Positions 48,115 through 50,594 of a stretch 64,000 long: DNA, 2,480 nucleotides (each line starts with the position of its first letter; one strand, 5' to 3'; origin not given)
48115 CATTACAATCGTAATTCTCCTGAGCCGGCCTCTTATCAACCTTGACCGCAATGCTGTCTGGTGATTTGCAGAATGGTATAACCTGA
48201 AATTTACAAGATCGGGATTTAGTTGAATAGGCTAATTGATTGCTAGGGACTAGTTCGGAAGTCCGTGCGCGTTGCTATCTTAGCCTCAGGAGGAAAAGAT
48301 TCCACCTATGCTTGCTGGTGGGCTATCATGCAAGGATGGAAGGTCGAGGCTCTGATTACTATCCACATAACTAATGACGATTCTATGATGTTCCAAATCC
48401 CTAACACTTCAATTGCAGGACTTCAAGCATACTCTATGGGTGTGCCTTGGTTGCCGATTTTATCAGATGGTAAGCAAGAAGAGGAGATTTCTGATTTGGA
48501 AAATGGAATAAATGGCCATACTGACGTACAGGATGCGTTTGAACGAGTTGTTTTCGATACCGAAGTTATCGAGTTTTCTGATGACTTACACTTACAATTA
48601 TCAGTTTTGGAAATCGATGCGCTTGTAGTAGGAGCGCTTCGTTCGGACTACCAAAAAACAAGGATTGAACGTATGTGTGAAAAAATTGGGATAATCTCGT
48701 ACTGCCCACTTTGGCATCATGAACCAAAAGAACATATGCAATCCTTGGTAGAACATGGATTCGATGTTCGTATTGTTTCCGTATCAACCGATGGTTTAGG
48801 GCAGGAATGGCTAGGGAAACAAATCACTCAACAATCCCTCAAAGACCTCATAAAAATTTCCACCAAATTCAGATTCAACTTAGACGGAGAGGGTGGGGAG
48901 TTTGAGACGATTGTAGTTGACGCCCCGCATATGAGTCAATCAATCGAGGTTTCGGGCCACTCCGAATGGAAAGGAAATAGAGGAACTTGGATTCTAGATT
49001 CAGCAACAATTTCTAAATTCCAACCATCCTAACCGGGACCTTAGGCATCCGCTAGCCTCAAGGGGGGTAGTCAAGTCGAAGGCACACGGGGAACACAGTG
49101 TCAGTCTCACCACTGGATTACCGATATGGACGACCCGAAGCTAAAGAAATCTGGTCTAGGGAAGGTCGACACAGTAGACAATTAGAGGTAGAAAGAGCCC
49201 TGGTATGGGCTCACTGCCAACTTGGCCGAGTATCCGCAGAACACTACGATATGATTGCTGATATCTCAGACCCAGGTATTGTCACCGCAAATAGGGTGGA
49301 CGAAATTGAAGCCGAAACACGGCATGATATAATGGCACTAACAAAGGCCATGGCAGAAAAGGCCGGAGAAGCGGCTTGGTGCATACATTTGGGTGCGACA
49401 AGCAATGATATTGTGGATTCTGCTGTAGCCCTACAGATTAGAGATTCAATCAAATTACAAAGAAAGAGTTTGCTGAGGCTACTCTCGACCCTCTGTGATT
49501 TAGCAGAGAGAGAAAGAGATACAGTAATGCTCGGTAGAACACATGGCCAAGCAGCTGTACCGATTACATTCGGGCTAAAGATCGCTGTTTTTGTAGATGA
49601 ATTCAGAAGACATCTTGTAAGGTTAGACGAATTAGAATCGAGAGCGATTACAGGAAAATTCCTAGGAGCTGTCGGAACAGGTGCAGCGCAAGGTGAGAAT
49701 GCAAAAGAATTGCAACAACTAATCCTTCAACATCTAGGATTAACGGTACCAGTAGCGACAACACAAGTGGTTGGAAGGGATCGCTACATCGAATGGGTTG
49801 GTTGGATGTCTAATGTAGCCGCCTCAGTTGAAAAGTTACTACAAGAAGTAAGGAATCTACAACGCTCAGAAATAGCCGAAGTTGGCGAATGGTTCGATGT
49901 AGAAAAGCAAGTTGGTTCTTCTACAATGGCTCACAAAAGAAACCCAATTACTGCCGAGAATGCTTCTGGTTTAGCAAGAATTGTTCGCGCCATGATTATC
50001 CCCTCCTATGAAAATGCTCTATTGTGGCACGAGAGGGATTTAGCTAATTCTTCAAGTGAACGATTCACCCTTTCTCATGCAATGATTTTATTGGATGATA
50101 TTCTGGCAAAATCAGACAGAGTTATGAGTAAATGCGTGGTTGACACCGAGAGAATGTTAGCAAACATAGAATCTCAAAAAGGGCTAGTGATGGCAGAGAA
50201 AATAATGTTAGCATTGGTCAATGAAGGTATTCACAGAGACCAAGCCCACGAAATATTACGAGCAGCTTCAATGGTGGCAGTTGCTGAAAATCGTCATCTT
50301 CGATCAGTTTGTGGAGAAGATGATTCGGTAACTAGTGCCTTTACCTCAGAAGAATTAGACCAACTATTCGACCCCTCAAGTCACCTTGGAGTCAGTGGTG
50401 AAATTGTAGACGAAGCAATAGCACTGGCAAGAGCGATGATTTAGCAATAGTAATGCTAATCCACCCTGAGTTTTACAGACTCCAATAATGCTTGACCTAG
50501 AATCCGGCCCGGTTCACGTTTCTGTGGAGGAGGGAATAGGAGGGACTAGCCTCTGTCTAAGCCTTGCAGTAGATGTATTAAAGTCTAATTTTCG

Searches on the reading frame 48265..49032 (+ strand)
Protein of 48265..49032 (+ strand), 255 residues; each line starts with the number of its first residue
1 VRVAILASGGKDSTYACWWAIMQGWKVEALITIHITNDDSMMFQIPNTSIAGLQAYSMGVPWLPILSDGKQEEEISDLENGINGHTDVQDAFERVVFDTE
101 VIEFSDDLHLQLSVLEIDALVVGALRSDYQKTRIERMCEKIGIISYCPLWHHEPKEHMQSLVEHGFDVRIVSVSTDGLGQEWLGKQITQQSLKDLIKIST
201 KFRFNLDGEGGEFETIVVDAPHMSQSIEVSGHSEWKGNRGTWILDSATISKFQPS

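Call 56: search_protein_families(library=pfam, proteins=[window:48265-49032:+])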
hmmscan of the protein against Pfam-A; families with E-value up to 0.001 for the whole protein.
window:48265-49032:+ (255 aa): 1 family
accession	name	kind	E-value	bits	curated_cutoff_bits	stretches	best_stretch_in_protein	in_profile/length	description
PF01902.24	Diphthami_syn_2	-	3.8e-58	197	23.2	2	103-242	72-212/219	Diphthamide synthase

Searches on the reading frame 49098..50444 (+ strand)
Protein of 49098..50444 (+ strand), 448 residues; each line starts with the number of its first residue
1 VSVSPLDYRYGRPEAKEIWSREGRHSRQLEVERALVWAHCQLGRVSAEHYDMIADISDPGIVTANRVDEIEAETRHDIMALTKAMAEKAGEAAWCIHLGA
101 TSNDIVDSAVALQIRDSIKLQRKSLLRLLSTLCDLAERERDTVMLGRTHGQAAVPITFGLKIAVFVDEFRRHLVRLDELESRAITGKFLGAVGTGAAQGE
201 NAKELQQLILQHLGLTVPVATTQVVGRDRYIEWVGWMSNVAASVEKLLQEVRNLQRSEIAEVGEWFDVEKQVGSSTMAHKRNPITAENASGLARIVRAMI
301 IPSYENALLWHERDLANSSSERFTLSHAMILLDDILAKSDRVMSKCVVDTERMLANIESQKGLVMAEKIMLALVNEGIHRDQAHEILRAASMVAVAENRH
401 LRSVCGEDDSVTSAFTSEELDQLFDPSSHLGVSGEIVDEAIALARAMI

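Call 56: search_protein_families(library=pfam, proteins=[window:49098-50444:+])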
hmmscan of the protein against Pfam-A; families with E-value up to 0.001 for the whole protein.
window:49098-50444:+ (448 aa): 2 families
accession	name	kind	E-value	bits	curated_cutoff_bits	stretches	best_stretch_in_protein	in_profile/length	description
PF00206.25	Lyase_1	-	2.6e-49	168.8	27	1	13-296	8-310/312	Lyase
PF10397.14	ADSL_C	-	1.1e-21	77.4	32.7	1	362-439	1-78/79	Adenylosuccinate lyase C-terminus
